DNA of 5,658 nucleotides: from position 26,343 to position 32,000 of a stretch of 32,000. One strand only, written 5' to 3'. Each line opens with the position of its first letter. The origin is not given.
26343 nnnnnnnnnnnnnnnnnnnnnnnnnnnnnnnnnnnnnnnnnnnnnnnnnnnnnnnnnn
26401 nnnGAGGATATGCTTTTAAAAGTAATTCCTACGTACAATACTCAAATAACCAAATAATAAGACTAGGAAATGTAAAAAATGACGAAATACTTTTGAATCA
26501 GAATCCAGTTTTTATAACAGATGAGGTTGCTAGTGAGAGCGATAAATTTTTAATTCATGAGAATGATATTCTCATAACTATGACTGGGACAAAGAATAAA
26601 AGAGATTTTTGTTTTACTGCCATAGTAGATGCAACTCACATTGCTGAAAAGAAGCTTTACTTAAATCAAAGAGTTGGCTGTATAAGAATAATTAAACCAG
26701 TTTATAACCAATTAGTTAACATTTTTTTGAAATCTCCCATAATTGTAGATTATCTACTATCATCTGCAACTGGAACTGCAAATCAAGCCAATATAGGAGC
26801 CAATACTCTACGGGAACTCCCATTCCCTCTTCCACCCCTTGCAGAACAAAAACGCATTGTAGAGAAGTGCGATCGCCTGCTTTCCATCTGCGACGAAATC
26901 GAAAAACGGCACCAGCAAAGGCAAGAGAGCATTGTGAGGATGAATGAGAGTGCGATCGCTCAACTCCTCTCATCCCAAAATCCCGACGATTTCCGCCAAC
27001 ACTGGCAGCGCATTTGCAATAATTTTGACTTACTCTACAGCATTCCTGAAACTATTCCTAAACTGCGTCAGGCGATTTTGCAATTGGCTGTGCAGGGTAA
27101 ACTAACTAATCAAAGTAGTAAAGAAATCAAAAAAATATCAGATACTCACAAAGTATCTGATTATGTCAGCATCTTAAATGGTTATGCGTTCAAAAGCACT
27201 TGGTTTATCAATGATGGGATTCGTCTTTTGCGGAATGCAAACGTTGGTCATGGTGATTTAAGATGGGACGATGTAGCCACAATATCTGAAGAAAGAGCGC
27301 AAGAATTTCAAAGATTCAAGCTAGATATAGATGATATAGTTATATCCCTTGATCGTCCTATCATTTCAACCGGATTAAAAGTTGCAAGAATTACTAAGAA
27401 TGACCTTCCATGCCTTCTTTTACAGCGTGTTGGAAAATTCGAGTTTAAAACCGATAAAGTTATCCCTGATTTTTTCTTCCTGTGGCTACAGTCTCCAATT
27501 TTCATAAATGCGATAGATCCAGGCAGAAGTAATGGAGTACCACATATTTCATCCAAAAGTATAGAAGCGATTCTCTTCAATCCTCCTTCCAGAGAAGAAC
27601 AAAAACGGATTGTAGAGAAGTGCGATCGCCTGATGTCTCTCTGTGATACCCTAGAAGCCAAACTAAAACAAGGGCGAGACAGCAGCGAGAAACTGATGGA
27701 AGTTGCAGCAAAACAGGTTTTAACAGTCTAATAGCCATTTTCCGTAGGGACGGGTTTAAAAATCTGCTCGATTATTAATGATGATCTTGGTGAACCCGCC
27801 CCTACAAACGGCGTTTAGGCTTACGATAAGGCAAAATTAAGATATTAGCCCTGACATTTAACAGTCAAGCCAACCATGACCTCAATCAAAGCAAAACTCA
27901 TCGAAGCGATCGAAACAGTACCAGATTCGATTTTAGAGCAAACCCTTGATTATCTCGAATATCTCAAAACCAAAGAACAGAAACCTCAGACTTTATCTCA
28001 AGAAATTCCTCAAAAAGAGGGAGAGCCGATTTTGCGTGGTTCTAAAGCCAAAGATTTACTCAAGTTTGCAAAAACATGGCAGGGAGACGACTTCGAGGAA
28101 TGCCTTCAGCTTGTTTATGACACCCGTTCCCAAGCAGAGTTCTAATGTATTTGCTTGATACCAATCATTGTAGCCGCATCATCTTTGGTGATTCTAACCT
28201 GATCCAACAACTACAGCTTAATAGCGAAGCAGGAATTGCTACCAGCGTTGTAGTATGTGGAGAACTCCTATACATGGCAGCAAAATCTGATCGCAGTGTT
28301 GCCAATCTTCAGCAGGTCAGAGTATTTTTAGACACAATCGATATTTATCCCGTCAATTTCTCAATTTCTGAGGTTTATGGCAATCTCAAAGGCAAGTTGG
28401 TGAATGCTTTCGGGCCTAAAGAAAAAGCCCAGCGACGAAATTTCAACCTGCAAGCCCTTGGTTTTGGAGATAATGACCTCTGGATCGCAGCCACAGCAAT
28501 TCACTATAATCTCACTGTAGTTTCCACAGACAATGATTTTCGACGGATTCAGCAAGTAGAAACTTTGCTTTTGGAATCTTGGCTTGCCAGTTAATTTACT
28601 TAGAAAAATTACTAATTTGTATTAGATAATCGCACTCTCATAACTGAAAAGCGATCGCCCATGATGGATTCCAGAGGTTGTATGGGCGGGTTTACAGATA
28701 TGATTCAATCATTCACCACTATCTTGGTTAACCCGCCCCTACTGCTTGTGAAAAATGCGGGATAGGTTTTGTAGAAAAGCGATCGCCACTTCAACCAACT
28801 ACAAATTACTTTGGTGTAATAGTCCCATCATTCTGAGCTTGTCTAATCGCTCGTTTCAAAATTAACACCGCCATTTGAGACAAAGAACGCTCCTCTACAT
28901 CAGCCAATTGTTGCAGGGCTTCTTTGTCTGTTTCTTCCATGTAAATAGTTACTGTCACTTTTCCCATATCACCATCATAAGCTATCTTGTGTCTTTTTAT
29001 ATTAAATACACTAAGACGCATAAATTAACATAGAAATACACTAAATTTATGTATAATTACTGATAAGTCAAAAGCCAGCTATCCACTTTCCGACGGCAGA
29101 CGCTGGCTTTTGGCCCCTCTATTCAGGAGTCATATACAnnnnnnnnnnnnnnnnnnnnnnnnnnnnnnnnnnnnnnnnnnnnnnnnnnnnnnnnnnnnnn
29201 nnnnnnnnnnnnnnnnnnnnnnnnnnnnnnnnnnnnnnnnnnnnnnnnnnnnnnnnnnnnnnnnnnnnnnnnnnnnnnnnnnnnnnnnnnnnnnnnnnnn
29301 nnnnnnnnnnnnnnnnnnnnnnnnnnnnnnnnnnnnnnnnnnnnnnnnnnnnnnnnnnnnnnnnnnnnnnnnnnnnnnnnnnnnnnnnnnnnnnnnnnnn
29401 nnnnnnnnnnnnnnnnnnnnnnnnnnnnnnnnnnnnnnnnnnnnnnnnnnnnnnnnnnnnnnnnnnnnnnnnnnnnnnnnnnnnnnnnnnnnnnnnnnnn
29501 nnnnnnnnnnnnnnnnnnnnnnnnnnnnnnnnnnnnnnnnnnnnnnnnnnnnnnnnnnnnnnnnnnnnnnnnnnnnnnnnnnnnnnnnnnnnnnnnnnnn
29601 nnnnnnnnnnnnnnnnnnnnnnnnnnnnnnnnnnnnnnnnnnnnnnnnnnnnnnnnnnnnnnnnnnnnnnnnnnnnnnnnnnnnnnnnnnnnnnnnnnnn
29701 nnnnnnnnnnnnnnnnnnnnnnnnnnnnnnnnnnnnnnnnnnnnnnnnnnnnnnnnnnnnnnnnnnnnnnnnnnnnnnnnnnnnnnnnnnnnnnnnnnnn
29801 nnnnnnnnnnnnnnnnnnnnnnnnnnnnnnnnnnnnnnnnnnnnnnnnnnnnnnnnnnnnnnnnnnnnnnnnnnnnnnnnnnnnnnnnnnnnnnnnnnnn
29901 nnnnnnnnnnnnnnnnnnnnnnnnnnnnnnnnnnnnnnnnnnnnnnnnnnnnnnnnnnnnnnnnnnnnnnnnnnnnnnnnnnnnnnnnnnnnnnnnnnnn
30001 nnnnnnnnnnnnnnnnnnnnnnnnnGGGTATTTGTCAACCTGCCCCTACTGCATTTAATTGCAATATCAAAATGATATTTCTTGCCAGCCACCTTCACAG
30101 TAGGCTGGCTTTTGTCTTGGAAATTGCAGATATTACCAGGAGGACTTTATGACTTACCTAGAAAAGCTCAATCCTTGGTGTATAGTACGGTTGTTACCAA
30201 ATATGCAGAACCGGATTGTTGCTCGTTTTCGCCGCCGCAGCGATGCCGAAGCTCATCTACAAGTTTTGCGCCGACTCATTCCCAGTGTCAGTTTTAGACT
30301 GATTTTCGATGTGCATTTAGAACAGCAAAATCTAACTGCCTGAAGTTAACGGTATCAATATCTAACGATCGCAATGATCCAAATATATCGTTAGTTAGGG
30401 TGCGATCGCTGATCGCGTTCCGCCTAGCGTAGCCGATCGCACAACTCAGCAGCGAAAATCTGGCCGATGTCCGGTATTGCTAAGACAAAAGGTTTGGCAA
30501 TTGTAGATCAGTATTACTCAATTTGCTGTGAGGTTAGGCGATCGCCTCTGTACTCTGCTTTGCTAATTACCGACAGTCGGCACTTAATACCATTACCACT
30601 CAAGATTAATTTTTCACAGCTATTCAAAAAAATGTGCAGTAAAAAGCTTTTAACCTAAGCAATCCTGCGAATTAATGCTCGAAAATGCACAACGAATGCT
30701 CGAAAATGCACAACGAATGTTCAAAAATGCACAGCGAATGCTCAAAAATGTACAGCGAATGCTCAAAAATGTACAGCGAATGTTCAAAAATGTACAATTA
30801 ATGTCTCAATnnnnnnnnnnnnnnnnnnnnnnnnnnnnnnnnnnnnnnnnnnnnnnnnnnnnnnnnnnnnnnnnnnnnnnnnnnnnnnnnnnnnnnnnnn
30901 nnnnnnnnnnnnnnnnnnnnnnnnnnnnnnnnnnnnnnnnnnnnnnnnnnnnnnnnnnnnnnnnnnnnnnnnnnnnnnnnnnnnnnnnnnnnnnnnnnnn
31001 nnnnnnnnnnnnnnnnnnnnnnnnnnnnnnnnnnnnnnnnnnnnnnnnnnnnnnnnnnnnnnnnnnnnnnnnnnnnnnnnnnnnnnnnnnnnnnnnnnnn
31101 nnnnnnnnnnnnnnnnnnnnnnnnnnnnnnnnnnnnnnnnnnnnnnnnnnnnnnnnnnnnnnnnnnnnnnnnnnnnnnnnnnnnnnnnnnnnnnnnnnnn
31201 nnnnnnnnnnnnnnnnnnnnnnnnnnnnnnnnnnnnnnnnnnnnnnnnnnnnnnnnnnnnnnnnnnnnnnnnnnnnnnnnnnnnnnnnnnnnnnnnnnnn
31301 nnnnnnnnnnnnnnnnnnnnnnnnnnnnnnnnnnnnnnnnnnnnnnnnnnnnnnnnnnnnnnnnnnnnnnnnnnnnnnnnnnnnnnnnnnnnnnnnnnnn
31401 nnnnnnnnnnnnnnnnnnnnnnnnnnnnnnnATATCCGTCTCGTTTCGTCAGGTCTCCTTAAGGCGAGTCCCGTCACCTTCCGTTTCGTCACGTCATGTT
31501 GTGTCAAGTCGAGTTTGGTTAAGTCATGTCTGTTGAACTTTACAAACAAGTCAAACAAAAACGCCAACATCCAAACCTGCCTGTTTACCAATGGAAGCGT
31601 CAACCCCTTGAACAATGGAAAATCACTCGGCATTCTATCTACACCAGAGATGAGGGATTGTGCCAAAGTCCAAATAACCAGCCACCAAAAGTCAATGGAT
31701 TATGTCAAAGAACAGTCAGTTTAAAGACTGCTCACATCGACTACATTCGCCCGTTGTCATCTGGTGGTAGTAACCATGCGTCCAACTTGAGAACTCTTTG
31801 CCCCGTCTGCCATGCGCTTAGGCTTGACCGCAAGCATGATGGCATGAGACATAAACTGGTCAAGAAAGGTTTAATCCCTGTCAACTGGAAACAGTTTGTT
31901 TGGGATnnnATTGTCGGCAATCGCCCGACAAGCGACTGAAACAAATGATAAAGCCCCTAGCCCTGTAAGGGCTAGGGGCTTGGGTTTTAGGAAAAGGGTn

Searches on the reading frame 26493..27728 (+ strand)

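Call 9: search_protein_families(library=pfam, proteins=[window:26493-27728:+], max_evalue=0.001)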
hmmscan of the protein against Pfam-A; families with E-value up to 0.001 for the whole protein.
window:26493-27728:+ (412 aa): 1 family
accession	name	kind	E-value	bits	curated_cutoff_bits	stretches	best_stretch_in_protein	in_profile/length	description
PF01420.25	Methylase_S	-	1.4e-21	77.9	22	2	8-142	44-164/168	Type I restriction modification DNA specificity domain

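Call 10: search_protein_families(library=padloc, proteins=[window:26493-27728:+], max_evalue=0.001)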
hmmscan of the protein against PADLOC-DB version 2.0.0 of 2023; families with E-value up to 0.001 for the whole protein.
window:26493-27728:+ (412 aa): 99 families (the best 25 are shown)
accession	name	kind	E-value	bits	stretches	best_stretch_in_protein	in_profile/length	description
PDLC03179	Specificity_I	-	4.4e-65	218.7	2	9-210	155-348/589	Type I specificity subunit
PDLC03169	Specificity_I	-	1.3e-49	167.8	2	181-393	184-398/461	Type I specificity subunit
PDLC03196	Specificity_I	-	4.7e-48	161.9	2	19-215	153-344/792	Type I specificity subunit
PDLC03096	Specificity_I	-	3.4e-45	152.9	2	42-211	158-326/658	Type I specificity subunit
PDLC03189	Specificity_I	-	5.6e-40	135.6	2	220-395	14-178/459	Type I specificity subunit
PDLC04137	mad5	-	3.1e-36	123.4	2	3-148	46-181/392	mads_5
PDLC03088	Specificity_I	-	5.9e-36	122.3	2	2-147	235-374/649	Type I specificity subunit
PDLC03076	Specificity_I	-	3e-34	117.1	2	8-138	367-488/488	Type I specificity subunit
PDLC03127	Specificity_I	-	1.1e-33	114.8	3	12-166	306-460/571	Type I specificity subunit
PDLC03195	Specificity_I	-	1.7e-33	114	2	6-215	92-286/512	Type I specificity subunit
PDLC03079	Specificity_I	-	1.9e-32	111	2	9-147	71-201/470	Type I specificity subunit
PDLC03086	Specificity_I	-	3.3e-31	106.8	2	228-380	23-173/458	Type I specificity subunit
PDLC03072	Specificity_I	-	4.3e-31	106.4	2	240-393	264-416/448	Type I specificity subunit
PDLC03100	Specificity_I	-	1.1e-30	105.4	2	179-404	159-386/392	Type I specificity subunit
PDLC03107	Specificity_I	-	1.5e-30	104.6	2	17-284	60-265/392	Type I specificity subunit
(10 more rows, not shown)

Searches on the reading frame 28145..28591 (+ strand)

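Call 80: search_protein_families(library=pfam, proteins=[window:28145-28591:+], max_evalue=0.001)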
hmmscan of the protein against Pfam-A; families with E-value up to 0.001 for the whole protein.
window:28145-28591:+ (149 aa): 1 family
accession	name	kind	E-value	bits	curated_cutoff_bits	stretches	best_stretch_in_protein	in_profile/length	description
PF01850.27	PIN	-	1.1e-13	52.2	23.6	1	2-136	1-118/120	PIN domain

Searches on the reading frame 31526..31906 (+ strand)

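Call 80: search_protein_families(library=pfam, proteins=[window:31526-31906:+], max_evalue=0.001)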
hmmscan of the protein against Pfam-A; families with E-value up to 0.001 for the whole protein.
window:31526-31906:+ (127 aa): 2 families
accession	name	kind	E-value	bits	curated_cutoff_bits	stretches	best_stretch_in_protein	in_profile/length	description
PF01844.29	HNH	-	3.7e-09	37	21.4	1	60-97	4-42/47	HNH endonuclease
PF14279.12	HNH_5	-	5.5e-08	33.1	27.5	1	59-97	3-41/56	HNH endonuclease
